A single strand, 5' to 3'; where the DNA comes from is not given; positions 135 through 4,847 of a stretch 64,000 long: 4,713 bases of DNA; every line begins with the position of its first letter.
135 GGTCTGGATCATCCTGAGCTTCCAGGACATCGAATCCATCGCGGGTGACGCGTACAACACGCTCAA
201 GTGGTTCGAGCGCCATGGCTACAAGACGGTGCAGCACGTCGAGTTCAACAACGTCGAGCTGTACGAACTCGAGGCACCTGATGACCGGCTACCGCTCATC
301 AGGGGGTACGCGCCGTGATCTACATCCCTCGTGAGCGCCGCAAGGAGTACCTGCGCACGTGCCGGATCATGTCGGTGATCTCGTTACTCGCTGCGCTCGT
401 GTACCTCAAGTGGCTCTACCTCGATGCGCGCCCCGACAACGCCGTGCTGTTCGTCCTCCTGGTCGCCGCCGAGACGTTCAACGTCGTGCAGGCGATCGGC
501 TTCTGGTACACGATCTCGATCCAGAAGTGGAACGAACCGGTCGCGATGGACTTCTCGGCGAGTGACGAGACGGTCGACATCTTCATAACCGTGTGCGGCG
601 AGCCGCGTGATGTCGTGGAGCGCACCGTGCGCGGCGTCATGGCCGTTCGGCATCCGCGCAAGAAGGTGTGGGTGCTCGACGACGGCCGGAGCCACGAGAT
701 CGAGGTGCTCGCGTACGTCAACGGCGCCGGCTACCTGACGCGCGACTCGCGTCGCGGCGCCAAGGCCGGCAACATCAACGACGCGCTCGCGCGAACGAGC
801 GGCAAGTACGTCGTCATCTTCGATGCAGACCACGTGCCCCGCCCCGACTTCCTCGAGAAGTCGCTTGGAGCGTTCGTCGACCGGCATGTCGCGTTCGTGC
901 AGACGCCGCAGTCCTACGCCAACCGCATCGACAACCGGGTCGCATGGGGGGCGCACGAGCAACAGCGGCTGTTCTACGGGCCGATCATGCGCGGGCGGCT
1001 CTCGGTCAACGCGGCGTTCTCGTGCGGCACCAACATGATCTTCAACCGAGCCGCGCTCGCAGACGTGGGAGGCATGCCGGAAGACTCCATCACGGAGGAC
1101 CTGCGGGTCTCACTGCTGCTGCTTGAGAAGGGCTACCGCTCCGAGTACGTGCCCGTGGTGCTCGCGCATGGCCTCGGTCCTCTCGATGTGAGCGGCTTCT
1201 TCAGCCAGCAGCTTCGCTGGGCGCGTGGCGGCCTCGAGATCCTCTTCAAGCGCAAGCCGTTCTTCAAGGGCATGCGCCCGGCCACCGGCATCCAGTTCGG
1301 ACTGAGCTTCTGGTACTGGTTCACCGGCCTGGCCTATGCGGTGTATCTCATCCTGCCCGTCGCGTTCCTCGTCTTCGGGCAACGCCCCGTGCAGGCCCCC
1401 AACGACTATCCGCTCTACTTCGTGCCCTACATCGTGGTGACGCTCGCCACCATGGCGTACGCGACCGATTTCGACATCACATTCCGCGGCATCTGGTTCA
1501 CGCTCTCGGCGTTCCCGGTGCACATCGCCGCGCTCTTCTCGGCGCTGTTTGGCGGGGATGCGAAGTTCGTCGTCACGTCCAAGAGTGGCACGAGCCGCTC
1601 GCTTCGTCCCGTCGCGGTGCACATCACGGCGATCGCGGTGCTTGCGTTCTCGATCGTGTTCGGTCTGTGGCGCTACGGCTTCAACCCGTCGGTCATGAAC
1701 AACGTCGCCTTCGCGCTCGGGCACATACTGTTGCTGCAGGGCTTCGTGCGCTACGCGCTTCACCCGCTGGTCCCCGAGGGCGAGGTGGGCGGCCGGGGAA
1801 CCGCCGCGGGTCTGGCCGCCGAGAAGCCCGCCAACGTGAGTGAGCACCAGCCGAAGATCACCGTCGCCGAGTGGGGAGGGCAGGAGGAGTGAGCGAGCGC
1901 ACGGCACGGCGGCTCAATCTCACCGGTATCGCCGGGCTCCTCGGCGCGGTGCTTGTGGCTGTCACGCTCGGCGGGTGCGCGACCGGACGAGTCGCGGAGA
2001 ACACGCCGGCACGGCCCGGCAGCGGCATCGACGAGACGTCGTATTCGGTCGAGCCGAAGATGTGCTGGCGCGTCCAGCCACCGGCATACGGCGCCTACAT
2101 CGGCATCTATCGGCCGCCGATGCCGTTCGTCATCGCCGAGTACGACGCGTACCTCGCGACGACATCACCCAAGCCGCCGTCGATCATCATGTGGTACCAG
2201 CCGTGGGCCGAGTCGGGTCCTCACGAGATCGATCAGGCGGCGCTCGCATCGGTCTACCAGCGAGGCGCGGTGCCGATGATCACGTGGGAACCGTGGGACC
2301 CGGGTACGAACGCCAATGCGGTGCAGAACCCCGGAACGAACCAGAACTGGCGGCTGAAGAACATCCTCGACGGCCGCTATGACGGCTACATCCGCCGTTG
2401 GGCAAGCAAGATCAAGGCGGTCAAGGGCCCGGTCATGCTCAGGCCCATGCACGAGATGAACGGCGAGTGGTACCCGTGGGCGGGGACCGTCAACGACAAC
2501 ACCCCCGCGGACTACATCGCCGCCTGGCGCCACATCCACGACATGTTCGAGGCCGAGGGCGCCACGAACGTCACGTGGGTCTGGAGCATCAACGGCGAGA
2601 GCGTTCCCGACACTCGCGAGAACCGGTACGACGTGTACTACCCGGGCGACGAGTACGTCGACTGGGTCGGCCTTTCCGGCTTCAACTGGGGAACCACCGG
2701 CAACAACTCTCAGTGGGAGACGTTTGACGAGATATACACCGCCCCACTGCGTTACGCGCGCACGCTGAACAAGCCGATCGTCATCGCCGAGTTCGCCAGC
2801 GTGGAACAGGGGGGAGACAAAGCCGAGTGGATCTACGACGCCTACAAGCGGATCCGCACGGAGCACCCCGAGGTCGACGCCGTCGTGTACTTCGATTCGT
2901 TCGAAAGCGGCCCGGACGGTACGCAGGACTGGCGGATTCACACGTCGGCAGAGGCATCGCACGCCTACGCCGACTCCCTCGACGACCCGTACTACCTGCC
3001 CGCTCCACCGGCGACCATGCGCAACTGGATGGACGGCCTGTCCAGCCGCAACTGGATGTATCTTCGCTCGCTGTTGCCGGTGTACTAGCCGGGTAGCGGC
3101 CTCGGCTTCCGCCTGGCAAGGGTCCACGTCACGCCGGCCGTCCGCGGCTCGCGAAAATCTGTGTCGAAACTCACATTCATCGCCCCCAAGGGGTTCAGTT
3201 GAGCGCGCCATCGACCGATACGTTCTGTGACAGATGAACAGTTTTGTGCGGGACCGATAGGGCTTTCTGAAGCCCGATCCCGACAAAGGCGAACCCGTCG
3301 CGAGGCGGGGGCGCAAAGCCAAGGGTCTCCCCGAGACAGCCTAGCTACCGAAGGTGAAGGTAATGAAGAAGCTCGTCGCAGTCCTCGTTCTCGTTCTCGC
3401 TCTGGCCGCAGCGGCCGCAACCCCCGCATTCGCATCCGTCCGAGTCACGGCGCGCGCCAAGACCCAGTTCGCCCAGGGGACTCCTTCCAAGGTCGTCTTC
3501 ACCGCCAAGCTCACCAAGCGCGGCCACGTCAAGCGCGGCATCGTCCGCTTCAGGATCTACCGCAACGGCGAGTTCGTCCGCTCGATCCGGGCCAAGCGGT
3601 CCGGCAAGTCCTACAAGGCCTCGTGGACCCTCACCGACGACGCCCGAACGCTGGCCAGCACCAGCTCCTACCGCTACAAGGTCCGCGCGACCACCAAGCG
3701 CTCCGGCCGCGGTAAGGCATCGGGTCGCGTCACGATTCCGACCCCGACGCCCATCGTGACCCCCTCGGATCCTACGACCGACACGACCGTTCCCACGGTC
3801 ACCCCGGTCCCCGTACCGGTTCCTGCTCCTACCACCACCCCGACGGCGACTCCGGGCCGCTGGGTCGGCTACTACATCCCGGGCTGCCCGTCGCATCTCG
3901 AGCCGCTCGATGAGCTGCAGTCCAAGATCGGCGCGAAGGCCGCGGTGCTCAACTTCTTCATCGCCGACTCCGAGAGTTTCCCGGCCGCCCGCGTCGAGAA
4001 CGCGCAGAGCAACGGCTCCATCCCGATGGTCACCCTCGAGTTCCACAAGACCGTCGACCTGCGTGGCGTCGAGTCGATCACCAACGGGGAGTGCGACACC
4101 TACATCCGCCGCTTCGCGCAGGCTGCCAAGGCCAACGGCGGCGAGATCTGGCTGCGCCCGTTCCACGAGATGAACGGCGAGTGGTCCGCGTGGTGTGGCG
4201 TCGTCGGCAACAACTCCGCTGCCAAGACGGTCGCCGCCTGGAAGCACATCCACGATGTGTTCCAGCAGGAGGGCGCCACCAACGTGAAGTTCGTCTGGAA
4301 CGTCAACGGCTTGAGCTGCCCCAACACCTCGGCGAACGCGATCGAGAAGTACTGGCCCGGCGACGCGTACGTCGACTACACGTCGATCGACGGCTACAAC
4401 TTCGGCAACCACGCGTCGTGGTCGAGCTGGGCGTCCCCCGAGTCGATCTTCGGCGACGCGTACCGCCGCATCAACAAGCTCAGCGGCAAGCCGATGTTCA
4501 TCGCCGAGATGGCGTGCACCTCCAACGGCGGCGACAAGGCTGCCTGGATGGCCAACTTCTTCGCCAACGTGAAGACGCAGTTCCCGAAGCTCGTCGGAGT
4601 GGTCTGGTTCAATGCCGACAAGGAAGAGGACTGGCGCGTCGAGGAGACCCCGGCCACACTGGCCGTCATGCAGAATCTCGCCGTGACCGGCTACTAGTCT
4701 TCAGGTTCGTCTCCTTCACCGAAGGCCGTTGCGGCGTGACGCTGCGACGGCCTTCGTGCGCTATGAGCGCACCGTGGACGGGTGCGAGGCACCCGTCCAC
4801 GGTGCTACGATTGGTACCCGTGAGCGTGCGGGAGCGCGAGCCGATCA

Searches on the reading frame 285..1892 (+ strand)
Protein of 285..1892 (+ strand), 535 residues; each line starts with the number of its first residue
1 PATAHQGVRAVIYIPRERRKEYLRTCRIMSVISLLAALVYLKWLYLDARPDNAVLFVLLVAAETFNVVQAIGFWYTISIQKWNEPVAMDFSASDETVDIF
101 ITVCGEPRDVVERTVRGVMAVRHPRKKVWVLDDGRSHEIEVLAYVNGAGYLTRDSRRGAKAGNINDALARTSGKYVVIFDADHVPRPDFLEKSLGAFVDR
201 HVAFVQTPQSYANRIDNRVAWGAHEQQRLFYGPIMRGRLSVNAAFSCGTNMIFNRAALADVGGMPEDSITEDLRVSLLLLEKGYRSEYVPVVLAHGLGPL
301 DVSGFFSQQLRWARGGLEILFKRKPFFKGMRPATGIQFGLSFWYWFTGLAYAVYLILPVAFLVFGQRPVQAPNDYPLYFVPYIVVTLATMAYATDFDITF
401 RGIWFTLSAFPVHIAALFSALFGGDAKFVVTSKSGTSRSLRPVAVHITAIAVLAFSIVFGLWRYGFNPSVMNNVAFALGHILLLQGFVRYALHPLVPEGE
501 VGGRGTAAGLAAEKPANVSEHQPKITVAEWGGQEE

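Call 41: search_protein_families(library=pfam, proteins=[window:285-1892:+], max_evalue=0.001)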
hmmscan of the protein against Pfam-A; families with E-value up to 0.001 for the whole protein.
window:285-1892:+ (535 aa): 5 families
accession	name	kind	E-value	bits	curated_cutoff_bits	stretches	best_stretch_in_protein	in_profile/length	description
PF13632.12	Glyco_trans_2_3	-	3.6e-25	89.4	27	1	175-363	1-178/198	Glycosyl transferase family group 2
PF13641.12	Glyco_tranf_2_3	-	1.3e-22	81.3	27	1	100-315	6-230/230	Glycosyltransferase like family 2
PF00535.33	Glycos_transf_2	-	6.9e-18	65.6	23.3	1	99-261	2-167/168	Glycosyl transferase family 2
PF03552.20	Cellulose_synt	-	3.2e-12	46.2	24.7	1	267-436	420-607/722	Cellulose synthase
PF13506.12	Glyco_transf_21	-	4e-12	46.4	21.7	1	159-314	17-174/174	Glycosyl transferase family 21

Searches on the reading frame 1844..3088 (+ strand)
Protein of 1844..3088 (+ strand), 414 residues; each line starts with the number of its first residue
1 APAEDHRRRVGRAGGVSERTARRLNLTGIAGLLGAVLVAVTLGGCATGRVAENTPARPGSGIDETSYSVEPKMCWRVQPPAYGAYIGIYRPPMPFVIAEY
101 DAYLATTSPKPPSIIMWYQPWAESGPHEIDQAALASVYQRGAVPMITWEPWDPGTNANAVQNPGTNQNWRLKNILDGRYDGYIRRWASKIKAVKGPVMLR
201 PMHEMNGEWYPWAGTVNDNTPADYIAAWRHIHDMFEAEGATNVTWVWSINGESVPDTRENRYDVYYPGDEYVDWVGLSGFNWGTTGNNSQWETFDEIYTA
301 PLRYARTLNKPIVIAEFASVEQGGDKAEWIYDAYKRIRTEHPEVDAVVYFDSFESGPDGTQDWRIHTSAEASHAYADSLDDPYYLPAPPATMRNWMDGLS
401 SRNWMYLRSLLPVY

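Call 41: search_protein_families(library=pfam, proteins=[window:1844-3088:+], max_evalue=0.001)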
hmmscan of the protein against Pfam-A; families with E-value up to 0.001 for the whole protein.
window:1844-3088:+ (414 aa): 1 family
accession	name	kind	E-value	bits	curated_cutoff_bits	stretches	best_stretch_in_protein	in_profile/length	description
PF02156.21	Glyco_hydro_26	-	6.3e-17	62.3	20.2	1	182-290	138-240/311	Glycosyl hydrolase family 26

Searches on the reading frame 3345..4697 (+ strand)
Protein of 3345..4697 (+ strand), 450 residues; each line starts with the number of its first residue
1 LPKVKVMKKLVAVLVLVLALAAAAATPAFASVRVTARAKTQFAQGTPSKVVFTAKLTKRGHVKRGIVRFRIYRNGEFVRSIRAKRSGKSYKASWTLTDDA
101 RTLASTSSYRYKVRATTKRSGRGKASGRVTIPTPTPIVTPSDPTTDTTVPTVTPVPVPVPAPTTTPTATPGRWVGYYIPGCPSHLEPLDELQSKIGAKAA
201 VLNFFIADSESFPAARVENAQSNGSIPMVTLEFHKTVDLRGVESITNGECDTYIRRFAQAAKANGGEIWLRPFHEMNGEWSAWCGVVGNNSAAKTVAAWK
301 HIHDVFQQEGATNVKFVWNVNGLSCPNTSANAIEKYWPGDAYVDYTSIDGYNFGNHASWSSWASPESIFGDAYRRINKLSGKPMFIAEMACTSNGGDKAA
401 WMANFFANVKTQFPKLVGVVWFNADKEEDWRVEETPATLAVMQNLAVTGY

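Call 41: search_protein_families(library=pfam, proteins=[window:3345-4697:+], max_evalue=0.001)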
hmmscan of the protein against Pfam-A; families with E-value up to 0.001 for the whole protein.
window:3345-4697:+ (450 aa): 1 family
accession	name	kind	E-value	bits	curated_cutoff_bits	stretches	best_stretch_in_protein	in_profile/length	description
PF02156.21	Glyco_hydro_26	-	5.6e-09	36.2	20.2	1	266-395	151-261/311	Glycosyl hydrolase family 26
